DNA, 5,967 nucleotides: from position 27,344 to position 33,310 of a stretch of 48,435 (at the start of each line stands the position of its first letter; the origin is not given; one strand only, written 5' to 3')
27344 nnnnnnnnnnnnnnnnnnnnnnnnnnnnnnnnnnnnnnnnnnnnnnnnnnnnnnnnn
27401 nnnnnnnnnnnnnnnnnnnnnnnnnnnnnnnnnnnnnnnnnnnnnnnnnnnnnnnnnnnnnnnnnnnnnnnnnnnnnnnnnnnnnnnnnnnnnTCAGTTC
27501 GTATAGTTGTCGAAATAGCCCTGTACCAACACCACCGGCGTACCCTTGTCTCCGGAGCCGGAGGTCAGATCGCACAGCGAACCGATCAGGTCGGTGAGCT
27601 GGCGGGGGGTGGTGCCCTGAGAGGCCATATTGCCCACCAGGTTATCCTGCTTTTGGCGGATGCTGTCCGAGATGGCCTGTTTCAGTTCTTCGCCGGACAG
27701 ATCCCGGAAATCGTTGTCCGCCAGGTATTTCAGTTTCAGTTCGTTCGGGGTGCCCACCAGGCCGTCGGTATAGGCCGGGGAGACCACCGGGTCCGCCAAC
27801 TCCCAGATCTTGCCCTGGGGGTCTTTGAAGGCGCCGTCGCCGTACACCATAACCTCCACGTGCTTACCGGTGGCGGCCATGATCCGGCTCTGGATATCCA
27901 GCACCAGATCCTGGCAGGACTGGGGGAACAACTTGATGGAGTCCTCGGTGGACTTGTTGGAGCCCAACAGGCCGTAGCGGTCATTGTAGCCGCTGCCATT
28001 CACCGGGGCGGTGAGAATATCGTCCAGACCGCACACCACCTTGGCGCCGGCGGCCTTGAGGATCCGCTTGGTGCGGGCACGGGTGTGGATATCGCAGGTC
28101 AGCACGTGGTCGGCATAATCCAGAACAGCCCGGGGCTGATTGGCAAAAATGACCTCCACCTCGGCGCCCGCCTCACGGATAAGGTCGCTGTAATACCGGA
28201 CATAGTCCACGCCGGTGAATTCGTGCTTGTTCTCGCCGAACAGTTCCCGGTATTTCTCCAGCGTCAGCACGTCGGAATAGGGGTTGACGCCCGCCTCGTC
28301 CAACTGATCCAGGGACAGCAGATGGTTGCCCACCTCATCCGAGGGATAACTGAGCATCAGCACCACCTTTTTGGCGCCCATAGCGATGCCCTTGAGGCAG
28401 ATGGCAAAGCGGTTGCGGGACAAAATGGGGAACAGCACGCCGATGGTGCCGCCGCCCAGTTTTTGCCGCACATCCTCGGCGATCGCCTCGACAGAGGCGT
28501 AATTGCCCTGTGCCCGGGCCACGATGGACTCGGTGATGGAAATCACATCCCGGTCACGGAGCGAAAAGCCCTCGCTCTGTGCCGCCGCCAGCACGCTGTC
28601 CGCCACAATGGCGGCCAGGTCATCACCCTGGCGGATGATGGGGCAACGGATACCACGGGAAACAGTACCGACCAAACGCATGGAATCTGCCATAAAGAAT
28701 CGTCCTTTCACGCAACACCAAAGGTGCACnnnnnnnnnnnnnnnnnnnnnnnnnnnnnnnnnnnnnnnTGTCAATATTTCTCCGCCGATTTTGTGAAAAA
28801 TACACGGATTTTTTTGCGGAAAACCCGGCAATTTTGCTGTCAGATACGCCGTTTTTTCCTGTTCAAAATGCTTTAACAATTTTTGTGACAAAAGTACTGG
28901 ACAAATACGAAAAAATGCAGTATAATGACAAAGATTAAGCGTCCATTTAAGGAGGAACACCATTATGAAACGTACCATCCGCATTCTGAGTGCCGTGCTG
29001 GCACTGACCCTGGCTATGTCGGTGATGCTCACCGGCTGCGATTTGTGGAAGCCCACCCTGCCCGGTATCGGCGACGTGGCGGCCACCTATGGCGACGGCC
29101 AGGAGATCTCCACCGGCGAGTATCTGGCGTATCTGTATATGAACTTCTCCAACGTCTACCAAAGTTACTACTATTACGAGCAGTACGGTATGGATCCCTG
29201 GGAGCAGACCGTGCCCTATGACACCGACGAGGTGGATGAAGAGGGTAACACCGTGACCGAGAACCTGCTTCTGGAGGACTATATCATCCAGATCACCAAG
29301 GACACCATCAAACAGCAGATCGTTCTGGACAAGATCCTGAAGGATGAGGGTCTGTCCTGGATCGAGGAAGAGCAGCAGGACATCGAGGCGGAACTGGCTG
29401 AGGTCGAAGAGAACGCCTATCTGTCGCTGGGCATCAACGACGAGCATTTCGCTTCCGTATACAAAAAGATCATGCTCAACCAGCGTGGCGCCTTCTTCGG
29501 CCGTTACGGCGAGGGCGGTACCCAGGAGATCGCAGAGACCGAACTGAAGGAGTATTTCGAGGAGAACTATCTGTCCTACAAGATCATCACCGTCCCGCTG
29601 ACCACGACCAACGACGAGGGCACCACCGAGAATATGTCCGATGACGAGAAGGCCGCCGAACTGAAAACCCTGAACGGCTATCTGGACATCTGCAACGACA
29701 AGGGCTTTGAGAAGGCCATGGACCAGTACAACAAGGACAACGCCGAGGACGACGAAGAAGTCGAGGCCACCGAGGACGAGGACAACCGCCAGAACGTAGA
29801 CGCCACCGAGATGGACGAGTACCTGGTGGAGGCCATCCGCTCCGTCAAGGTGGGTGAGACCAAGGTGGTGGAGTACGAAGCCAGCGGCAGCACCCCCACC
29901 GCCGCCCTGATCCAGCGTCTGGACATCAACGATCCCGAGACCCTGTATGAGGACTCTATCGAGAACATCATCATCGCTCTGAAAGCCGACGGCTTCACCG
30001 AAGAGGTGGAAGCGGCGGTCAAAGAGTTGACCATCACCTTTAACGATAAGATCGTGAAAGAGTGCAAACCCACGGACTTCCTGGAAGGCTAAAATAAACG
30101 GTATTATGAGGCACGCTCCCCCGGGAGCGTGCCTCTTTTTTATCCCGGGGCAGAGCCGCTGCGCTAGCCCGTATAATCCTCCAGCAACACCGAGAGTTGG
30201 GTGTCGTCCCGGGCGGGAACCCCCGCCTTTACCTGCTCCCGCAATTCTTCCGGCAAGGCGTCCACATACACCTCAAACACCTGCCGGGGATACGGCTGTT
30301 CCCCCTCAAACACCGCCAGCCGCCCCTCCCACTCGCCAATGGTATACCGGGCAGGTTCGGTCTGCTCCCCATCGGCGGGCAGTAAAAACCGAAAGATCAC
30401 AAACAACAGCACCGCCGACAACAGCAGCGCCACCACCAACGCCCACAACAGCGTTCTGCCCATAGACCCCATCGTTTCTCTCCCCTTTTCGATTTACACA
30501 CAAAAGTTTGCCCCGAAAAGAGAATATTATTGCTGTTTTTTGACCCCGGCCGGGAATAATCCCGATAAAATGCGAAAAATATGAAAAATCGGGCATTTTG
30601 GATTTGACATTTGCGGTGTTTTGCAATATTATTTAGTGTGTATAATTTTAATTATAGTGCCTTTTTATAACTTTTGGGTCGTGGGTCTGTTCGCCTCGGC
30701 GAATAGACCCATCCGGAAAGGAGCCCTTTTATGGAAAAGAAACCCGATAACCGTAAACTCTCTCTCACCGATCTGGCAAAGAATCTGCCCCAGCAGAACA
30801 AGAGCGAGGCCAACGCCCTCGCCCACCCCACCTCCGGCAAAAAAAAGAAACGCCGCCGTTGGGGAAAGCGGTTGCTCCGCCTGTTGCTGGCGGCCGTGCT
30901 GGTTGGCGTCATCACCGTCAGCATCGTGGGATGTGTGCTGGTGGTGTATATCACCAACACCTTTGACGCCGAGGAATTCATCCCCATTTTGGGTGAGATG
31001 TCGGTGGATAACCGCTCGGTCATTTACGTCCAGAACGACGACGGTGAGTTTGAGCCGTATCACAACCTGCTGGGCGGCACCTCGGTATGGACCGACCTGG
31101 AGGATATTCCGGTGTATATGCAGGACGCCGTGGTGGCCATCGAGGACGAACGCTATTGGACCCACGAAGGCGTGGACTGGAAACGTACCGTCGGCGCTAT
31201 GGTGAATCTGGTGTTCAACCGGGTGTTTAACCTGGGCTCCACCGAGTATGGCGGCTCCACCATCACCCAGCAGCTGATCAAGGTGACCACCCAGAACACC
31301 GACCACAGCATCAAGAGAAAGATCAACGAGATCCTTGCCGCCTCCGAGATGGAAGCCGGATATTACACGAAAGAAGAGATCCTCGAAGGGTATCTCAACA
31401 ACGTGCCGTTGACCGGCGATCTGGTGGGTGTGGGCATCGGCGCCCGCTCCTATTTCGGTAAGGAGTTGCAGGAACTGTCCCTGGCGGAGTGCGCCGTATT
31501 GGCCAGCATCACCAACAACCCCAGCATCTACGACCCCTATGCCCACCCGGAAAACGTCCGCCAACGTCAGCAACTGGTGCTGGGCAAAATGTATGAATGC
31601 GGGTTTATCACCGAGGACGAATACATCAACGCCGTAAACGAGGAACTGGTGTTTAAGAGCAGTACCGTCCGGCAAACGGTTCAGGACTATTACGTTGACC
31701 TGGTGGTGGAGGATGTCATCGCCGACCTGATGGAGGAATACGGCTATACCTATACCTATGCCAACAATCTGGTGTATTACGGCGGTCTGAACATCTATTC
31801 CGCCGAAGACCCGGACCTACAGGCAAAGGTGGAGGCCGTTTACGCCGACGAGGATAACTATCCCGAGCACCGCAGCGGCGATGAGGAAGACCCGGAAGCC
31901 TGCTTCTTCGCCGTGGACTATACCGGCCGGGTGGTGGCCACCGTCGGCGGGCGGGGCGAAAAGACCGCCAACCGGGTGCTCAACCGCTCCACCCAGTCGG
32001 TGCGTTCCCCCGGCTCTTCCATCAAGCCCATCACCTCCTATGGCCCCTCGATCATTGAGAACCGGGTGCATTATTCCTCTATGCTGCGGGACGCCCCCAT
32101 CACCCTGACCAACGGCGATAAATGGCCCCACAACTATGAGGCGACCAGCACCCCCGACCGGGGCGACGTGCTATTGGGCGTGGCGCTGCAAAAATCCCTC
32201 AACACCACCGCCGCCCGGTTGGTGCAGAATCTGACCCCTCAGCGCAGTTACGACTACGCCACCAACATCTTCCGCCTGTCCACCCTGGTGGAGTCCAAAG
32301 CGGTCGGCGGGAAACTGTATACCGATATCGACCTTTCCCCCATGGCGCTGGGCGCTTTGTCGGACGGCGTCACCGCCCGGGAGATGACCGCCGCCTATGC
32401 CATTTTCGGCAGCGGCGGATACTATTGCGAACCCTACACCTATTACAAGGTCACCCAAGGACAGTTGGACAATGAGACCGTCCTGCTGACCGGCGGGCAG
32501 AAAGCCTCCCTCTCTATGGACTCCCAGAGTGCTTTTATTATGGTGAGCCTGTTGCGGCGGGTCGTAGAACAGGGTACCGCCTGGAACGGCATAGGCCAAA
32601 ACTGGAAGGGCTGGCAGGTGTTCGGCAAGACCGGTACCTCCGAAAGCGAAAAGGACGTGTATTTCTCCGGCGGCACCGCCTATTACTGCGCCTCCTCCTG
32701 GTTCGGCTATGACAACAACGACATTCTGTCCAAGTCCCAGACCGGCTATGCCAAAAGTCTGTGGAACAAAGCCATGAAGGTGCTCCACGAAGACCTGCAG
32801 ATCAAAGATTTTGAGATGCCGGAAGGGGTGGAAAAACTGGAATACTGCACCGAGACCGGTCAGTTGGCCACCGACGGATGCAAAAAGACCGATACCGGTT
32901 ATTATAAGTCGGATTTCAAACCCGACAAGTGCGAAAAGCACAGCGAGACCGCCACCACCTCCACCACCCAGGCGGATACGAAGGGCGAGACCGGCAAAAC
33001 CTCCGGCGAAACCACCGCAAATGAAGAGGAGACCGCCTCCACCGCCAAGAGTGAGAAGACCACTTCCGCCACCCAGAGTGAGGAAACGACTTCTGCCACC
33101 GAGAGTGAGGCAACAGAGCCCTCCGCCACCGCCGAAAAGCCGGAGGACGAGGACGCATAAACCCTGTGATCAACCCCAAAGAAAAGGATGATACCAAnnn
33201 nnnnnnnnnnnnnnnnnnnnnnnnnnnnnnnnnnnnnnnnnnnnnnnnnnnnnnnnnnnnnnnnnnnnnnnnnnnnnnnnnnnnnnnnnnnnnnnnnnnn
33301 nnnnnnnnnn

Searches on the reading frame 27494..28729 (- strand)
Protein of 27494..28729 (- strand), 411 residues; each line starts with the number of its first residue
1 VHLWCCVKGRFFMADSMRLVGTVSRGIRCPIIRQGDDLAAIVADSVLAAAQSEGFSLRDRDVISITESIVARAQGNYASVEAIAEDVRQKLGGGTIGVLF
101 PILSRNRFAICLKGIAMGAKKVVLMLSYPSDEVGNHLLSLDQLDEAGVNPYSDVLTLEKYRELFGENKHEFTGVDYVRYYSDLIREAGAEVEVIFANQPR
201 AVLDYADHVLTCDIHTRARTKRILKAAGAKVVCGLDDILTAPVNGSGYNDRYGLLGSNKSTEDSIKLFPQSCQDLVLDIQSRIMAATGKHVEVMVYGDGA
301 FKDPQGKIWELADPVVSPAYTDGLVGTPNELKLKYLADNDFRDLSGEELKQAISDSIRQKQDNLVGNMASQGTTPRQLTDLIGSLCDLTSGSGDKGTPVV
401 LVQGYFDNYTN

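Call 6: search_protein_families(library=pfam, proteins=[window:27494-28729:-], max_evalue=0.01)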
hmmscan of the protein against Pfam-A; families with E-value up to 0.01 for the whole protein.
window:27494-28729:- (411 aa): 1 family
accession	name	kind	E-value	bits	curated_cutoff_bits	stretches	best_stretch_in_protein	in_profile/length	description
PF01996.21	F420_ligase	-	2.8e-58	197.4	25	1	26-404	1-218/218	F420-0:Gamma-glutamyl ligase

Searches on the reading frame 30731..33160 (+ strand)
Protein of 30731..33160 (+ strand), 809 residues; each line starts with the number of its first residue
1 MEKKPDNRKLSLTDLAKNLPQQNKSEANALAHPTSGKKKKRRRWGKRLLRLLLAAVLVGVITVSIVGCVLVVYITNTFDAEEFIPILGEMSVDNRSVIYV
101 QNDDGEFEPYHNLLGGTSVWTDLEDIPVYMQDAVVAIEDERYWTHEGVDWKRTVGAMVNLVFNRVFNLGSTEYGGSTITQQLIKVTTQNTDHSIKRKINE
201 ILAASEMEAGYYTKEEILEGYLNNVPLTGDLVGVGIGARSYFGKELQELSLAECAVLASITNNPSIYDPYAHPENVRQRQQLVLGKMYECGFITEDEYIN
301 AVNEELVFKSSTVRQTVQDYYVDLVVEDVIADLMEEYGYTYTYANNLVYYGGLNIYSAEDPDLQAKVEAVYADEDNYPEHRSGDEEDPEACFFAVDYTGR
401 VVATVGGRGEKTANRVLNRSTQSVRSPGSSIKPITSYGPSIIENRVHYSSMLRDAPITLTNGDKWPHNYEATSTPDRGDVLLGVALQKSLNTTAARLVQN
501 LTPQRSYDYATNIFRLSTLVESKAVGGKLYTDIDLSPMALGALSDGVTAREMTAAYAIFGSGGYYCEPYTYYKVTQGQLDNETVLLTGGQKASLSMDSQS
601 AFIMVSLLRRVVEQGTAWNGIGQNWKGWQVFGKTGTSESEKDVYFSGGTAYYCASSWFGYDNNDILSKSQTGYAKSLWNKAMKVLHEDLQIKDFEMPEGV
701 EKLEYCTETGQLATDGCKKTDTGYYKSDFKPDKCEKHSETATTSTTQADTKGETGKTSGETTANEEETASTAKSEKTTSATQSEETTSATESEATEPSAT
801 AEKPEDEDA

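Call 6: search_protein_families(library=pfam, proteins=[window:30731-33160:+], max_evalue=0.01)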
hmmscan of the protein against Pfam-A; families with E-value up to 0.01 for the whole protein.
window:30731-33160:+ (809 aa): 2 families
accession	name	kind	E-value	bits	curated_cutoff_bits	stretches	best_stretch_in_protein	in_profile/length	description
PF00912.28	Transgly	-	5e-53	179.6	27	1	118-287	14-177/178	Transglycosylase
PF00905.27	Transpeptidase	-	2.8e-20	73.2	22.1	1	398-661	10-265/299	Penicillin binding protein transpeptidase domain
